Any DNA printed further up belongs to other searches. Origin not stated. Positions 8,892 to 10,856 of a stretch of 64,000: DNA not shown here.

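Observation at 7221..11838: Compact TniAB transposon with 220-bp multi-repeat ends carrying a carbonic anhydrase and a resolvase; no target-selector gene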

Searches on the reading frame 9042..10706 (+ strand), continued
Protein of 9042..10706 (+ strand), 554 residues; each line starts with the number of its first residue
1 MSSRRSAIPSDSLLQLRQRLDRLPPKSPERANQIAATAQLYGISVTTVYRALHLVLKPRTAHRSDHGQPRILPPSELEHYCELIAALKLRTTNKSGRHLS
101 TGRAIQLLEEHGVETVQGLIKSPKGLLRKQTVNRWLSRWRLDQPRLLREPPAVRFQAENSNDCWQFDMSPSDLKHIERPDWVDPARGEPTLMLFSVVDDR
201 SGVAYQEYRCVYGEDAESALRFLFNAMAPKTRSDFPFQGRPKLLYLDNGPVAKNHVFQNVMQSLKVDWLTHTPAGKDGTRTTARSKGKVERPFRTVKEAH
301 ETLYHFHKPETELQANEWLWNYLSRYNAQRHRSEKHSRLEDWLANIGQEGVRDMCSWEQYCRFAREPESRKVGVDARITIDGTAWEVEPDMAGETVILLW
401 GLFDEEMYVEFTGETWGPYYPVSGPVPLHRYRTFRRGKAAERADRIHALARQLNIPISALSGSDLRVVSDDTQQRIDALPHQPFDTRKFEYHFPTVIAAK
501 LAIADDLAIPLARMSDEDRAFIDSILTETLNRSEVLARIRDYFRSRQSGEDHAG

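Call 42: search_solved_structures(query=A2, max_evalue=10, show_alignments=3)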
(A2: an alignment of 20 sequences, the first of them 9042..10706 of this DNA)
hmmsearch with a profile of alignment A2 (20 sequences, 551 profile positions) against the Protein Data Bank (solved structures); distinct sequences matched with E-value up to 10: 29.
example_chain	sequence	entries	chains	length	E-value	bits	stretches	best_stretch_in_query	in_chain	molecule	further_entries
7pel_A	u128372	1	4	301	0.0047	18.7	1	236-290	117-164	Pol protein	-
7ouf_D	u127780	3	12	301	0.0047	18.7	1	236-290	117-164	Integrase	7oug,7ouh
6qbv_A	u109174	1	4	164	0.0058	18.4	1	232-307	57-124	Integrase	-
6qbt_A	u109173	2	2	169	0.0063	18.3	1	232-307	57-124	HTLV-2 integrase catalytic core domain | integrase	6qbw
8b4h_A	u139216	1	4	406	0.02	16.6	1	279-436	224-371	Putative transposase for insertion sequence element IS5376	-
6voy_A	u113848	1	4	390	0.022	16.5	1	233-285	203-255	DNA-binding protein 7d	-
5ejk_A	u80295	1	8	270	0.023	16.5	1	227-283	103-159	Gag-Pro-Pol polyprotein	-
8q4d_A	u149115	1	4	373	0.024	16.4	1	279-400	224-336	Putative transposase for insertion sequence element IS5376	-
1vsm_A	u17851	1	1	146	0.068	14.9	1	231-283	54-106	PROTEIN (INTEGRASE)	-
1vsk_A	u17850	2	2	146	0.071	14.8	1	231-283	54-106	INTEGRASE | PROTEIN (INTEGRASE)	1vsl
3o4q_A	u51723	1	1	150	0.072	14.8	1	231-283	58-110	integrase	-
3o4n_A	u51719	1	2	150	0.073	14.8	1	231-283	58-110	integrase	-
1vsd_A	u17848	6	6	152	0.074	14.8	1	231-283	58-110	INTEGRASE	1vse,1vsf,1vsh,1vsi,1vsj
1a5v_A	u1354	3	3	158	0.08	14.7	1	231-283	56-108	INTEGRASE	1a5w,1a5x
1asu_A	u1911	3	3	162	0.084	14.6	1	231-283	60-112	AVIAN SARCOMA VIRUS INTEGRASE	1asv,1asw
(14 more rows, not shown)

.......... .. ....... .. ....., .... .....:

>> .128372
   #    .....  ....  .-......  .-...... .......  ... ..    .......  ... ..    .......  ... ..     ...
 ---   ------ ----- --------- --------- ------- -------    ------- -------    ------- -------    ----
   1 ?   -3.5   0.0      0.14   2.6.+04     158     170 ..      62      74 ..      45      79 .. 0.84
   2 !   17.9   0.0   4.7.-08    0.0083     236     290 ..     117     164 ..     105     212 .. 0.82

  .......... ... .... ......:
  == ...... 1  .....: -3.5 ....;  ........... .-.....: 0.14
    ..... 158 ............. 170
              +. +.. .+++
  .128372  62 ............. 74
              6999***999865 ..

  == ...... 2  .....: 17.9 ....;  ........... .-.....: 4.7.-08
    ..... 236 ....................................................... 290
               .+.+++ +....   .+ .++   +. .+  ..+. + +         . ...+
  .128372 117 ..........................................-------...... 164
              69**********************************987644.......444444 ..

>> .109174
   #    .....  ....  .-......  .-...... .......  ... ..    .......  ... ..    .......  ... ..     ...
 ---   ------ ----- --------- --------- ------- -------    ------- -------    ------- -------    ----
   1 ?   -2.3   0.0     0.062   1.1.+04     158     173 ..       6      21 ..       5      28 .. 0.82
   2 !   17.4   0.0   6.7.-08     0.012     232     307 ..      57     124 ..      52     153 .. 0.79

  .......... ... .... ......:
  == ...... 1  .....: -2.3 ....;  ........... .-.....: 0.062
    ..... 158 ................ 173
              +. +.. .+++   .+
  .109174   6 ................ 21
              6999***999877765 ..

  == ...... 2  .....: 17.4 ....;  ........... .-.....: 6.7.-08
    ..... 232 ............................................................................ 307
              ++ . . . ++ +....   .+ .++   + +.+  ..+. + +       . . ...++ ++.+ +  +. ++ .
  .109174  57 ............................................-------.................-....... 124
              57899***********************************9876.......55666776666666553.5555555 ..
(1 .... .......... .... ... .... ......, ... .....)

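Call 86: search_protein_families(library=pfam, alignment_id=A2, max_evalue=1)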
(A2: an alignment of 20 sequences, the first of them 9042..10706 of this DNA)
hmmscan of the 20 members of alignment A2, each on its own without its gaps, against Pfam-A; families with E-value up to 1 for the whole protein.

A. member 1, window:9042-10706:+ (554 aa): 11 families
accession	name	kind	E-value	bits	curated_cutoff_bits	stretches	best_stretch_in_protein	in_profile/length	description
PF13551.12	HTH_29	-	0.00068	20.1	28.1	1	34-55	15-36/64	Winged helix-turn helix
PF02796.21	HTH_7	-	0.0054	17.3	23.8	1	33-53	23-43/45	Helix-turn-helix domain of resolvase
PF13565.12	HTH_32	-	0.024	15.6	33.7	0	4-52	25-73/73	Homeodomain-like domain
PF13518.12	HTH_28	-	0.03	14.9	25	1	34-53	15-34/52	Helix-turn-helix domain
PF00665.32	rve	-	0.042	14.5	32.6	1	161-273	5-99/102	Integrase core domain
PF03976.20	PPK2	-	0.052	13.5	22.3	1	282-366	41-122/229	Polyphosphate kinase 2 (PPK2)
PF13384.12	HTH_23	-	0.097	13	24.6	1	34-54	20-40/50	Homeodomain-like domain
PF12728.13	HTH_17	-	0.098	13.4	27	1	37-80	7-46/51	Helix-turn-helix domain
PF13542.12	HTH_Tnp_ISL3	-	0.14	12.1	27.4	1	34-53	29-48/51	Helix-turn-helix domain of transposase family ISL3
PF13613.12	HTH_Tnp_4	-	0.24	11.5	27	1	38-56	26-44/53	Helix-turn-helix of DDE superfamily endonuclease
PF02954.25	HTH_8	-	0.4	10.9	22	0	33-52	20-39/42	Bacterial regulatory protein, Fis family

B. families by the number of members that match (of 20 scanned): 40 families (the first 25 are shown)
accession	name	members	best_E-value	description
PF00665.32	rve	19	1.2e-07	Integrase core domain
PF13384.12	HTH_23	13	0.00023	Homeodomain-like domain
PF12728.13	HTH_17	12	0.0062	Helix-turn-helix domain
PF13551.12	HTH_29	10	0.0001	Winged helix-turn helix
PF02796.21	HTH_7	10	0.00011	Helix-turn-helix domain of resolvase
PF13542.12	HTH_Tnp_ISL3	9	0.011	Helix-turn-helix domain of transposase family ISL3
PF13518.12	HTH_28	9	0.012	Helix-turn-helix domain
PF13565.12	HTH_32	8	3.2e-05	Homeodomain-like domain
PF08220.18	HTH_DeoR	6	0.012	DeoR-like helix-turn-helix domain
PF22483.2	Mu-transpos_C_2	6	0.017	Mu transposase, C-terminal domain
PF09339.16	HTH_IclR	6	0.017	IclR helix-turn-helix domain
PF13730.12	HTH_36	4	0.018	Helix-turn-helix domain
PF13613.12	HTH_Tnp_4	4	0.042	Helix-turn-helix of DDE superfamily endonuclease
PF08279.18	HTH_11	4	0.052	HTH domain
PF04967.18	HTH_10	4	0.13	HTH DNA binding domain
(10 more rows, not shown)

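Call 96: search_protein_families(library=pfam, proteins=[L003:3420-4595:+, L004:8378-9262:+, L006:7964-9187:+, L009:6892-7452:+, L009:7462-8988:+, L011:8594-9259:-, L014:6313-9279:-, L012:1097-1492:-, L033:7715-8467:-, L033:8530-9090:-], max_evalue=0.0001)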
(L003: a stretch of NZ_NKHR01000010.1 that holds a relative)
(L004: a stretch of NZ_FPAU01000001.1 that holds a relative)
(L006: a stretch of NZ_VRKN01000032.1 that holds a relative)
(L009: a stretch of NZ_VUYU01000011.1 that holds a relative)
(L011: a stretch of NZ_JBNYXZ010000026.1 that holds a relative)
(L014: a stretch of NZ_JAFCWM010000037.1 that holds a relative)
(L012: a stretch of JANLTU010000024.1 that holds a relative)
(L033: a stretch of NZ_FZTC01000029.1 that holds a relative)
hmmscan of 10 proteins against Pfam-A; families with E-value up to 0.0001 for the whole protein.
L003:3420-4595:+ (391 aa): 1 family
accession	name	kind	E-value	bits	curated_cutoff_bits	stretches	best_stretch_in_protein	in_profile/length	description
PF05426.18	Alginate_lyase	-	8.2e-14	52.2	22.2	1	88-320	56-269/275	Alginate lyase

L004:8378-9262:+ (294 aa): 1 family
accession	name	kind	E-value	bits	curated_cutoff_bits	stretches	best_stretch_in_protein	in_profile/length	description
PF03318.18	ETX_MTX2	-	1.2e-05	25.7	22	1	99-269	24-188/228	Clostridium epsilon toxin ETX/Bacillus mosquitocidal toxin MTX2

L006:7964-9187:+ (407 aa): 0 families

L009:6892-7452:+ (186 aa): 2 families
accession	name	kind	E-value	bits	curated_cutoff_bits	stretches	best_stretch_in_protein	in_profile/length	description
PF17937.6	TetR_C_28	-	7.2e-17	62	26.4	1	88-181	1-95/96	Tetracyclin repressor-like, C-terminal domain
PF00440.29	TetR_N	-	9.5e-14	51.4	24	1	18-64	1-47/47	Bacterial regulatory proteins, tetR family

L009:7462-8988:+ (508 aa): 2 families
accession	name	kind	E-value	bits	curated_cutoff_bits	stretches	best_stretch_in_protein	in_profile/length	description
PF07690.21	MFS_1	-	3.1e-45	155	33.4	1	14-404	2-346/347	Major Facilitator Superfamily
PF00083.30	Sugar_tr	-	4.6e-05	22.9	22.3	0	18-114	10-120/452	Sugar (and other) transporter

L011:8594-9259:- (221 aa): 0 families

L014:6313-9279:- (988 aa): 11 families
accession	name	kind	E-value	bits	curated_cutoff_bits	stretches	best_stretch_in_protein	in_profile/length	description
PF02518.31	HATPase_c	-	7e-27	94.5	26.4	1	732-843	1-109/111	Histidine kinase-, DNA gyrase B-, and HSP90-like ATPase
PF08448.16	PAS_4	-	5.5e-25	88.2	23.1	2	504-608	1-109/110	PAS fold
PF00512.31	HisKA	-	2e-17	63.4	26.9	1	621-685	2-65/66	His Kinase A (phospho-acceptor) domain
PF00072.30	Response_reg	-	1.4e-16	61.1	30.2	1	869-979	1-109/111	Response regulator receiver domain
PF08447.18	PAS_3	-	7.9e-13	48.9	25.6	1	232-287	22-75/89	PAS fold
PF01590.32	GAF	-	1.2e-12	48.9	22.4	1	344-481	2-130/133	GAF domain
PF00989.32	PAS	-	8.1e-11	42.4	22.6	0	503-604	6-113/113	PAS fold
PF13426.13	PAS_9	-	2.8e-10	40.8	27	0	509-605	2-102/103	PAS domain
PF13185.12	GAF_2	-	9.9e-09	36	28.6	1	343-485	3-136/136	GAF domain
PF13188.13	PAS_8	-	4.2e-05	23.7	21.8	0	501-537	4-42/65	PAS domain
PF13581.12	HATPase_c_2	-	6.4e-05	23.4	27.4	0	738-818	33-110/127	Histidine kinase-like ATPase domain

L012:1097-1492:- (131 aa): 1 family
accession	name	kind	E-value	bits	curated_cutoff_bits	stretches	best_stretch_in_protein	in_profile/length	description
PF01850.27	PIN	-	1.6e-05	25.9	23.6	1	4-86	2-83/120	PIN domain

L033:7715-8467:- (250 aa): 1 family
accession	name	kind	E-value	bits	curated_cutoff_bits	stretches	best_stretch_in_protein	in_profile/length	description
PF01925.25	TauE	-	9.3e-25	88.1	32.6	1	13-242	3-237/237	Sulfite exporter TauE/SafE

L033:8530-9090:- (186 aa): 1 family
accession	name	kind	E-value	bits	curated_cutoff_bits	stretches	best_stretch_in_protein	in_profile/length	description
PF06778.18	Chlor_dismutase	-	2.2e-09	37.7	25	1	38-179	54-183/189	Chlorite dismutase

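Call 97: search_protein_families(library=pfam, proteins=[L023:5165-6031:-, L023:6100-6846:-, L023:6846-7355:-, L023:7352-7762:-, L023:7830-8237:-, L023:8338-9231:+, L041:1666-3153:+, L041:3182-4405:+, L041:4392-5165:+, L041:5159-6037:+], max_evalue=0.0001)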
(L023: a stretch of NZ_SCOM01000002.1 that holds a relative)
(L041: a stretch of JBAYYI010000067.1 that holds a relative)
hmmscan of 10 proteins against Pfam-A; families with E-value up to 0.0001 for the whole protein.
L023:5165-6031:- (288 aa): 1 family
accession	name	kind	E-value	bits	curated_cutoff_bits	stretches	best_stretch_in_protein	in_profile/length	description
PF04116.19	FA_hydroxylase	-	1.1e-27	97.5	31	1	116-249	2-132/132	Fatty acid hydroxylase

L023:6100-6846:- (248 aa): 2 families
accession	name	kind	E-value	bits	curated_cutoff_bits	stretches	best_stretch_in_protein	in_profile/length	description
PF12833.13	HTH_18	-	7.2e-18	65.1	33.6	1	164-238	1-76/80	Helix-turn-helix domain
PF00165.29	HTH_AraC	-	1.5e-06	28.6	26.6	0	201-234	3-35/42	Bacterial regulatory helix-turn-helix proteins, AraC family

L023:6846-7355:- (169 aa): 1 family
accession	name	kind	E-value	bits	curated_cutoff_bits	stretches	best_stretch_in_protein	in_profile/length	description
PF01252.23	Peptidase_A8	-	1.6e-40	139.1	25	1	20-158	2-141/142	Signal peptidase (SPase) II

L023:7352-7762:- (136 aa): 1 family
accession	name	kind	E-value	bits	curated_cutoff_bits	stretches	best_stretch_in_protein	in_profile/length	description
PF12487.13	DUF3703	-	2.1e-34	118.2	22.3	1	25-131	2-109/109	Protein of unknown function (DUF3703)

L023:7830-8237:- (135 aa): 3 families
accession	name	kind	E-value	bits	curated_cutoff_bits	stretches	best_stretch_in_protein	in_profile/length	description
PF09278.17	MerR-DNA-bind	-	1e-20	74.5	25.4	1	44-108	1-65/65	MerR, DNA binding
PF13411.12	MerR_1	-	7.8e-18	64.8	21.6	1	1-64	1-63/69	MerR HTH family regulatory protein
PF00376.29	MerR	-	9.4e-15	54.6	28.2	1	2-39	1-38/38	MerR family regulatory protein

L023:8338-9231:+ (297 aa): 1 family
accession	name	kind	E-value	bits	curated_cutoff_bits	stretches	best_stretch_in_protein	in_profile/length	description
PF01545.26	Cation_efflux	-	3.3e-16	60.1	26.6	1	124-293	3-190/198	Cation efflux family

L041:1666-3153:+ (495 aa): 3 families
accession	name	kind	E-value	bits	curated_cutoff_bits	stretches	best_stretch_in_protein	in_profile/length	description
PF04055.27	Radical_SAM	-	6.4e-20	72.4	29.5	1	126-288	4-164/166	Radical SAM superfamily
PF13186.11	SPASM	-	6.5e-09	36.4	21.5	1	369-434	1-67/67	Iron-sulfur cluster-binding domain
PF13353.11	Fer4_12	-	3.7e-06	27.7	22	1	127-235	13-120/137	4Fe-4S single cluster domain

L041:3182-4405:+ (407 aa): 2 families
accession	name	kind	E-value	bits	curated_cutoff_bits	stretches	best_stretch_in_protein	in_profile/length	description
PF07690.21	MFS_1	-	7.6e-12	45.2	33.4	1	32-315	10-291/347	Major Facilitator Superfamily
PF12832.13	MFS_1_like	-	3.9e-05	23.3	25.2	1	37-302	18-282/373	MFS_1 like family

L041:4392-5165:+ (257 aa): 3 families
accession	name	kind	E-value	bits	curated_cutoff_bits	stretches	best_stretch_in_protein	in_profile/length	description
PF13561.12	adh_short_C2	-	6.4e-41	140.9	27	1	28-255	1-236/236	Enoyl-(Acyl carrier protein) reductase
PF00106.31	adh_short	-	1e-39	136.5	26.6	1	22-199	1-186/195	short chain dehydrogenase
PF01370.27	Epimerase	-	2e-12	47.5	20.9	1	24-200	1-177/240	NAD dependent epimerase/dehydratase family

L041:5159-6037:+ (292 aa): 0 families
